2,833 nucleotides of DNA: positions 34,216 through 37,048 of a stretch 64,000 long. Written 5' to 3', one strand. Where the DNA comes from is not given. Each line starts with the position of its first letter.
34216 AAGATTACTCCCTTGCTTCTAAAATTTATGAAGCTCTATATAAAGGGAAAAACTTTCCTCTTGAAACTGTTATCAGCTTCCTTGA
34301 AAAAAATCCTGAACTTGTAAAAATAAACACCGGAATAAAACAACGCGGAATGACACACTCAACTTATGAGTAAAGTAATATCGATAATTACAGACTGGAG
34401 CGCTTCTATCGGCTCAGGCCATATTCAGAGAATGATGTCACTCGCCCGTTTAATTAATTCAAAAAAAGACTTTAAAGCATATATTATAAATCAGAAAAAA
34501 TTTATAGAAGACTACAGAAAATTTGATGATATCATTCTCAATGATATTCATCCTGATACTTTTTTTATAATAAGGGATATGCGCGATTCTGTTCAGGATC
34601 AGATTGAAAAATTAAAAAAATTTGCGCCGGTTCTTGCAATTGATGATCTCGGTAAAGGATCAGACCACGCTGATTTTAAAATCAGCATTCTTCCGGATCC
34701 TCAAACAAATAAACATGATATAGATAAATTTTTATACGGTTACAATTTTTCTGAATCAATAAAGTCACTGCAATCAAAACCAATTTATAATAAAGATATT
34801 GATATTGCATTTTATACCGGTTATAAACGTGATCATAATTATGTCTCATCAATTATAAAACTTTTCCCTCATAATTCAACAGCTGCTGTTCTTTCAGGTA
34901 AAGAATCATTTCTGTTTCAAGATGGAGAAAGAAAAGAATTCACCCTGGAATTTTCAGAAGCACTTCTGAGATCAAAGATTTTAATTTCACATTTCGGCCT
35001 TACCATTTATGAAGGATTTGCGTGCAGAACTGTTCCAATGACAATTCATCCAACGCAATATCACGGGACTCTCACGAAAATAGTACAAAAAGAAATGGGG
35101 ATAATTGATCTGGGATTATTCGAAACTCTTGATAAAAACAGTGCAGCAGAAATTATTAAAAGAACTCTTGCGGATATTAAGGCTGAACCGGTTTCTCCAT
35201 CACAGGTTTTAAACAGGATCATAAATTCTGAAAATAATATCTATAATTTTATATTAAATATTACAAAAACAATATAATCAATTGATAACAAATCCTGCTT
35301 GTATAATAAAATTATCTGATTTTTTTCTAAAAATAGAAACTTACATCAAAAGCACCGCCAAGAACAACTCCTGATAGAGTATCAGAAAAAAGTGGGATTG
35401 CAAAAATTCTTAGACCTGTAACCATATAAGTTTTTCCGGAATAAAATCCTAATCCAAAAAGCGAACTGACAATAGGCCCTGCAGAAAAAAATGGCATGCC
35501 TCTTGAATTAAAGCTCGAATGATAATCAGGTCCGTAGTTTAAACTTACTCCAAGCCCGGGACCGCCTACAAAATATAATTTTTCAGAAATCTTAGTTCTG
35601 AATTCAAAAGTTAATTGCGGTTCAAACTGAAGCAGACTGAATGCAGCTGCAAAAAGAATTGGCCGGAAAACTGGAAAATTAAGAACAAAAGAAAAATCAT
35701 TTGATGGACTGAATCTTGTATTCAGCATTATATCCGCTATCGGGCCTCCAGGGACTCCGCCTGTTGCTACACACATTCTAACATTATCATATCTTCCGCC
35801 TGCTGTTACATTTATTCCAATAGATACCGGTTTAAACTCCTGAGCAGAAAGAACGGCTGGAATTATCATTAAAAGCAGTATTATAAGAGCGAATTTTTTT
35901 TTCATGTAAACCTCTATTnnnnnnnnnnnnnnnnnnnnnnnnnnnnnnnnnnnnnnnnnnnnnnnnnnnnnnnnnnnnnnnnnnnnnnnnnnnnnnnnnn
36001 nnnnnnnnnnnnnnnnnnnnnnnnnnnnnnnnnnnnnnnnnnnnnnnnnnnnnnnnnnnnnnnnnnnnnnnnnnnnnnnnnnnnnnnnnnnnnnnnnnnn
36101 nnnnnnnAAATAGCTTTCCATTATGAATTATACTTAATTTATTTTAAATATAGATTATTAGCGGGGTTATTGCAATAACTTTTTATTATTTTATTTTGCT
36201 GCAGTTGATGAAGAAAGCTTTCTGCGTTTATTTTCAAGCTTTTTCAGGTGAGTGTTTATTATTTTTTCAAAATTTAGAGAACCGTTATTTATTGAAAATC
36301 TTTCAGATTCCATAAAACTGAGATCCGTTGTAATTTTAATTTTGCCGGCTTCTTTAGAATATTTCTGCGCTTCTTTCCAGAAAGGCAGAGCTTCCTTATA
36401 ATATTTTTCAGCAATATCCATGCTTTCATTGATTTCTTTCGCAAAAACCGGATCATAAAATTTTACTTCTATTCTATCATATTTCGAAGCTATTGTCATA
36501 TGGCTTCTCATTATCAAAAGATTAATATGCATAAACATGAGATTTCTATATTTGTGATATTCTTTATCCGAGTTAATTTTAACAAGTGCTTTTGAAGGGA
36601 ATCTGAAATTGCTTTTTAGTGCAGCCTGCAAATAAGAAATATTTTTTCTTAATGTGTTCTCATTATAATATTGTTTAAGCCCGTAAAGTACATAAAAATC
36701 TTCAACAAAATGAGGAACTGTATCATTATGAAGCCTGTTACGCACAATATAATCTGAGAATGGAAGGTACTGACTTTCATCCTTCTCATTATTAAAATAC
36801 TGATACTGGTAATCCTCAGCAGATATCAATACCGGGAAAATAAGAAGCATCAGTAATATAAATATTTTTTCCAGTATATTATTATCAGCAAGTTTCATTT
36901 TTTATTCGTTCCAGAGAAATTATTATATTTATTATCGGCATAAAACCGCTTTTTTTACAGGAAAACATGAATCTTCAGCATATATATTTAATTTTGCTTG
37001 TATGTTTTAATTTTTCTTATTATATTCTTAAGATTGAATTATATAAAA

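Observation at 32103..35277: Radical-SAM/SPASM fusion enzyme co-linear with SpsF-like cytidylyltransferase and PseG/SpsG-like gene: candidate novel nucleotide-sugar modification module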

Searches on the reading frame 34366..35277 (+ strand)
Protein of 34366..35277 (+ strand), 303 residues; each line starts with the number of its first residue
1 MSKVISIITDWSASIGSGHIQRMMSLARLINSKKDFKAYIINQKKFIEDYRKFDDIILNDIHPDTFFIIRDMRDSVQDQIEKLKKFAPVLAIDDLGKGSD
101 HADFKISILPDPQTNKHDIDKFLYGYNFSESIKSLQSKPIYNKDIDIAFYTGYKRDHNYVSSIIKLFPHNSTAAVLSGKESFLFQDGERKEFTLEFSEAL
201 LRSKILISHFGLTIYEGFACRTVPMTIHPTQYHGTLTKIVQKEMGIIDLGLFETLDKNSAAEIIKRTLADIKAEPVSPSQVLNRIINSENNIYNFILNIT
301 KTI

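Call 3: search_protein_families(library=pfam, proteins=[window:34366-35277:+], max_evalue=0.01)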
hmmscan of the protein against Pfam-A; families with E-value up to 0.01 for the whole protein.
window:34366-35277:+ (303 aa): 0 families

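Call 4: search_protein_families(library=ncbifam, proteins=[window:34366-35277:+], max_evalue=0.01)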
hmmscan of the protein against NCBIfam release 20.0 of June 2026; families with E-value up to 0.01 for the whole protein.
window:34366-35277:+ (303 aa): 1 family
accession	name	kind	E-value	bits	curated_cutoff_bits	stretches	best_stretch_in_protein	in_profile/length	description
TIGR03590.1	PseG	equivalog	1.1e-05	25.2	153.55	1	5-44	3-42/280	UDP-2,4-diacetamido-2,4,6-trideoxy-beta-L-altropyranose hydrolase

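Call 10: find_homologous_proteins(query=window:34366-35277:+)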
Query window:34366-35277:+ (303 aa): 22 proteins with E <= 0.001 among 1161 candidates.
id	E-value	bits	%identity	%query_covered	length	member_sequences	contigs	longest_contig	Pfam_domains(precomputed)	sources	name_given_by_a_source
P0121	7.8e-196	667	100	100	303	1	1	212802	-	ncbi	-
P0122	2.1e-157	541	82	100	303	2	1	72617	-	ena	-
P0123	2.3e-139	482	71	99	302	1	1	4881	-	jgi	jgi:hypothetical protein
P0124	7.3e-115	401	61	99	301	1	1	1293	-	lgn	-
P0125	1.2e-52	197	37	98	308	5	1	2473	-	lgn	-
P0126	1.1e-50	191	37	93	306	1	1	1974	-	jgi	jgi:spore coat polysaccharide biosynthesis predicted glycosyltransferase SpsG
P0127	1.5e-49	187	36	97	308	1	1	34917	-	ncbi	-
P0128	1.3e-47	181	39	86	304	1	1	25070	-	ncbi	-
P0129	5.3e-47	179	36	97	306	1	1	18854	-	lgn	-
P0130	8.9e-46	175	34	98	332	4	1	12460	-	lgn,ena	-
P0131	2.2e-45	173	34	100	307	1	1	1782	-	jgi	-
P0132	3.4e-45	173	36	88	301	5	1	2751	-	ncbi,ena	-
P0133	4.4e-44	169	34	94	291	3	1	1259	-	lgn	-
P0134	4.6e-43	166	35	98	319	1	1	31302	-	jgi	jgi:spore coat polysaccharide biosynthesis predicted glycosyltransferase SpsG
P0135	1.1e-42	164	37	88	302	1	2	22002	-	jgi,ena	-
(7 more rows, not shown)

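Call 11: find_encoding_contigs(protein=P0121, flank=8000, max_places=3)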
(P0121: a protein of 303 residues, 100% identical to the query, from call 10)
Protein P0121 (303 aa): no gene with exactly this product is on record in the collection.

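Call 13: search_solved_structures(query=A1, max_evalue=10, show_alignments=2)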
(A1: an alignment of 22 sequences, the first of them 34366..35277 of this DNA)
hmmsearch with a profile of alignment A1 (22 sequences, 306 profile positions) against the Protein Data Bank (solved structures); distinct sequences matched with E-value up to 10: 0.

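Call 20: predict_structure(alignment_id=A1)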
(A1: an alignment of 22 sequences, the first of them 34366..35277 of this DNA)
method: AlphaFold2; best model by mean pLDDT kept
length: 303 residues; sequences in the alignment: 22
mean_pLDDT: 93.1   pTM: 0.90
mean pLDDT of the five models: 93.1, 91.6, 91.5, 91.5, 91.1
residues with pLDDT >= 90: 256; 70-90: 37; 50-70: 10; < 50: 0
segments of 3 or more residues with pLDDT < 50: none
pLDDT, mean of each block of 10 residues (from residue 1): 92 80 95 96 68 87 97 93 98 93 95 93 95 94 97 81 94 93 93 96 97 96 96 95 97 96 98 95 97 97 91
secondary structure, 60 per line:
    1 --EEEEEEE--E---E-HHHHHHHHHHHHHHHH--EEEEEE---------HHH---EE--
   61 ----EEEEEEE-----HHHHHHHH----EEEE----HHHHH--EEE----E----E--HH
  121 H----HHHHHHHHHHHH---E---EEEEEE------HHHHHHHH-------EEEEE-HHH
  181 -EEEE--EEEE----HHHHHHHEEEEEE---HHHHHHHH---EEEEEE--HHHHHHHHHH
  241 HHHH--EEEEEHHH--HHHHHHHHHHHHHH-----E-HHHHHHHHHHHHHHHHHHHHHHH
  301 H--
elements in order: E3-9 H18-33 E36-41 E65-71 H77-84 E89-92 H97-101 E104-106 H126-137 E145-150 H157-164 E172-176 E182-185 E188-191 H196-202 E203-208 H212-219 E223-228 H231-244 E247-251 H257-270 H278-301

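Call 27: fold_search(model_id=the predicted structure, library=pdb)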
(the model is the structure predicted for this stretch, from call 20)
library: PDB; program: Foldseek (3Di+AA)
matches with E <= 10: 1128; with E <= 0.001: 80
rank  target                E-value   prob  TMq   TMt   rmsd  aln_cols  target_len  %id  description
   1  6kqx                  2.2e-07  1.00  0.58  0.54   6.9       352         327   14  Crystal structure of Yijc from B. subtilis in complex with UDP (released 2020-09-30)
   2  6kqw                  4.2e-07  1.00  0.52  0.49   8.1       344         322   13  Crystal structure of Yijc from B. subtilis (released 2020-09-30)
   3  4m60                  1.3e-06  1.00  0.55  0.46   8.3       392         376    9  Crystal structure of macrolide glycosyltransferases OleD (released 2013-09-04)
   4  2iyf_B                2.1e-06  1.00  0.52  0.43   8.8       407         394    9  The crystal structure of macrolide glycosyltransferases: A blueprint for antibiotic engineering (released 2007-03-27)
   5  7vlb_B                5.5e-06  1.00  0.58  0.51   7.5       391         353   12  Crystal structure of UGT109A1 from Bacillus (released 2022-10-05)
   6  8h5d_A                6.9e-06  1.00  0.58  0.46   7.8       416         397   10  Crystal structure of YojK mutant in complex with UDP (released 2023-10-18)
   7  7bov                  7.3e-06  1.00  0.53  0.46   9.5       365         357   14  The Structure of Bacillus subtilis glycosyltransferase,Bs-YjiC (released 2020-05-13)
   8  2iya_A                1.1e-05  1.00  0.60  0.48   7.4       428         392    9  The crystal structure of macrolide glycosyltransferases: A blueprint for antibiotic engineering (released 2007-03-27)
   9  7vlb_A                1.4e-05  1.00  0.57  0.47   8.3       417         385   12  Crystal structure of UGT109A1 from Bacillus (released 2022-10-05)
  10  4m7p_MODEL_1_A        1.6e-05  1.00  0.57  0.46   8.4       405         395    8  Ensemble refinement of protein crystal structure of macrolide glycosyltransferases OleD (released 2013-09-11)
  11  7xx4_A                1.7e-05  1.00  0.52  0.42   9.3       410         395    8  designed glycosyltransferase (released 2023-06-14)
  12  3hbn                  1.9e-05  1.00  0.53  0.56   7.2       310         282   16  Crystal structure PseG-UDP complex from Campylobacter jejuni (released 2009-05-26)
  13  4m83_MODEL_1_B        1.9e-05  1.00  0.51  0.42   9.0       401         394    9  Ensemble refinement of protein crystal structure (2IYF) of macrolide glycosyltransferases OleD complexed with  (released 2013-09-11)
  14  7vm0_A                2.0e-05  1.00  0.61  0.49   7.7       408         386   10  Crystal structure of YojK from B.subtilis in complex with UDP (released 2022-10-12)
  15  6j31_C                3.6e-05  1.00  0.59  0.48   7.5       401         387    8  Crystal Structure Analysis of the Glycotransferase of kitacinnamycin (released 2020-01-15)
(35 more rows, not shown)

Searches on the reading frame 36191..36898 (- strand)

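Call 56: search_protein_families(library=pfam, proteins=[window:36191-36898:-], max_evalue=0.01)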
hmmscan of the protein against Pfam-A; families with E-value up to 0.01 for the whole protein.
window:36191-36898:- (235 aa): 1 family
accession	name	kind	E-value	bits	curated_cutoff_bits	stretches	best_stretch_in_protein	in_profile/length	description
PF16857.10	RNA_pol_inhib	-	0.0046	17.3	27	1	135-170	6-37/47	RNA polymerase inhibitor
